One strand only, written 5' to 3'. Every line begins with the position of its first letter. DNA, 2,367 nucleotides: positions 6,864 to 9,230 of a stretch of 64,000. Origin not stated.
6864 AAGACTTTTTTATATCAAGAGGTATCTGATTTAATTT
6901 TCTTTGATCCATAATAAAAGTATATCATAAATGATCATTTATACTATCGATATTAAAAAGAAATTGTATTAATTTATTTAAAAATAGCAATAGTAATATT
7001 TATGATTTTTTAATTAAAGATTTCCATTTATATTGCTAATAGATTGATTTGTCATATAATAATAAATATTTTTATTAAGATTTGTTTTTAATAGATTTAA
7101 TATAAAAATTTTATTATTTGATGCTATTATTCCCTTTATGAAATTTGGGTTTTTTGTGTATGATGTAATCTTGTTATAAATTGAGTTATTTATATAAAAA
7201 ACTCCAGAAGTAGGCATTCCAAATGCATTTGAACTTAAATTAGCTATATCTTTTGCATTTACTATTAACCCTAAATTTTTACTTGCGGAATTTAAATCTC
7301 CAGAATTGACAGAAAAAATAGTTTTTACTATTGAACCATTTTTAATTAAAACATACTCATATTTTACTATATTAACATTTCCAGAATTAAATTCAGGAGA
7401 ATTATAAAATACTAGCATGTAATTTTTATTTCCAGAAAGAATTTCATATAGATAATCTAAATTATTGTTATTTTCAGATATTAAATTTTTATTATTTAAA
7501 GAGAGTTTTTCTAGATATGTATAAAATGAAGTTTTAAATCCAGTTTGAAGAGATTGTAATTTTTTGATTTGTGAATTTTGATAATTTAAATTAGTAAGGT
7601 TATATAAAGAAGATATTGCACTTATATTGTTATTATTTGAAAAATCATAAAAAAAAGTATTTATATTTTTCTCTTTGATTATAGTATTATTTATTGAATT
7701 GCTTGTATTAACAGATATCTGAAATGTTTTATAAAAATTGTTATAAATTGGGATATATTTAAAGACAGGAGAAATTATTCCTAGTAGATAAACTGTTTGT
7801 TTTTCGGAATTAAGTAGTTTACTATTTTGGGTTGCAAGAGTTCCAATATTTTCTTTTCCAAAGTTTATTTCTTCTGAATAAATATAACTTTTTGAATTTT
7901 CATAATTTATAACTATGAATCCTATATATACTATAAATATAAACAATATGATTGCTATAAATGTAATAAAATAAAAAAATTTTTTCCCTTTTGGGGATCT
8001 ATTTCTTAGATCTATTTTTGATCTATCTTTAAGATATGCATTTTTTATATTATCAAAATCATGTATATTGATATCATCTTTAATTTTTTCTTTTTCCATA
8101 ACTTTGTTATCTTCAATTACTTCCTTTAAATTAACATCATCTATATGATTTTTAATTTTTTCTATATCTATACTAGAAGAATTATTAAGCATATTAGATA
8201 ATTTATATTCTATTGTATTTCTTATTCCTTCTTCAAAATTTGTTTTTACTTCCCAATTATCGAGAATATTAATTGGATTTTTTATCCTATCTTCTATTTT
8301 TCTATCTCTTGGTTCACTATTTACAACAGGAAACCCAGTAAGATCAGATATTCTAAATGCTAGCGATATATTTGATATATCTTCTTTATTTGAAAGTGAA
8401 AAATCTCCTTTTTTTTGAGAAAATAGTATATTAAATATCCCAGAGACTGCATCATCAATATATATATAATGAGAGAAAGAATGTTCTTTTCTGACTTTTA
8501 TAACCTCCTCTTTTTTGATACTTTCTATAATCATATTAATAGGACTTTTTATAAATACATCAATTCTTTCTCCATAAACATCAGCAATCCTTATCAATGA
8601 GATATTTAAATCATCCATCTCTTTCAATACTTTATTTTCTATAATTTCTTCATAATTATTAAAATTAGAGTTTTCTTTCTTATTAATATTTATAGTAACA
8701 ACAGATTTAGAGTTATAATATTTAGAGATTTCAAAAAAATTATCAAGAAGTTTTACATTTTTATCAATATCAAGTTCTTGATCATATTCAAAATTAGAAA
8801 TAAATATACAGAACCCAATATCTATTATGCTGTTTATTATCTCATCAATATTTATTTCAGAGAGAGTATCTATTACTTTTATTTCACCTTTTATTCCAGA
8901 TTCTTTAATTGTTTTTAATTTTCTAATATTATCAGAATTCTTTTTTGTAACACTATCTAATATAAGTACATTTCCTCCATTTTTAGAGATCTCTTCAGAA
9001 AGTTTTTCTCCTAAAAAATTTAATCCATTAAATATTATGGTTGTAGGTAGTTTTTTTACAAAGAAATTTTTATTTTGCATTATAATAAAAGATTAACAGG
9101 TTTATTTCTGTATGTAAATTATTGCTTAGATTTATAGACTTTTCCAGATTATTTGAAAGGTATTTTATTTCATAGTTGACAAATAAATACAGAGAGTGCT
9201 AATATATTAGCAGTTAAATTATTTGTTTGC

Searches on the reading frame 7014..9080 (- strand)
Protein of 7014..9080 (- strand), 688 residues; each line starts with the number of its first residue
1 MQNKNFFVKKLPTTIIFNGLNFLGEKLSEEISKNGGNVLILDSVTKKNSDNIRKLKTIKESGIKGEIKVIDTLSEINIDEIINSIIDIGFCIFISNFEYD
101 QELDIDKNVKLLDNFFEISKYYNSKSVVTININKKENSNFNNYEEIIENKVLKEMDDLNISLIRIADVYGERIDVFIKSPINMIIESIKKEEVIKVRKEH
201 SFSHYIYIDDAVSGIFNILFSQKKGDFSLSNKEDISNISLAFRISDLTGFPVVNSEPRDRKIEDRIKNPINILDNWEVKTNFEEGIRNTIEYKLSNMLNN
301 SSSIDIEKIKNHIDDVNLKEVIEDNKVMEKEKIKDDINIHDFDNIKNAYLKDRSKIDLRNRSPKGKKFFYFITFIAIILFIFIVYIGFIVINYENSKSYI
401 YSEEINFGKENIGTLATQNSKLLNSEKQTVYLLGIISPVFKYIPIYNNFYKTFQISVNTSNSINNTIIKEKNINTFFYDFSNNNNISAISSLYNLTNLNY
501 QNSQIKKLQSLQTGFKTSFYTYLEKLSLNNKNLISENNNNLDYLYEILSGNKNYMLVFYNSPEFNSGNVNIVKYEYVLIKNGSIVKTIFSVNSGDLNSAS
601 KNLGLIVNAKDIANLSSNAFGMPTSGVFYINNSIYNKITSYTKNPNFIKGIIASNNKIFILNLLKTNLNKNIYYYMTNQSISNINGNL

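Call 26: search_protein_families(library=pfam, proteins=[window:7014-9080:-], max_evalue=0.001)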
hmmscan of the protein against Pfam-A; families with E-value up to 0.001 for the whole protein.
window:7014-9080:- (688 aa): 1 family
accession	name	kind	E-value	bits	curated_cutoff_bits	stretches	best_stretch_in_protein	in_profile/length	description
PF01370.27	Epimerase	-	0.00022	21.1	20.9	0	22-126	9-109/240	NAD dependent epimerase/dehydratase family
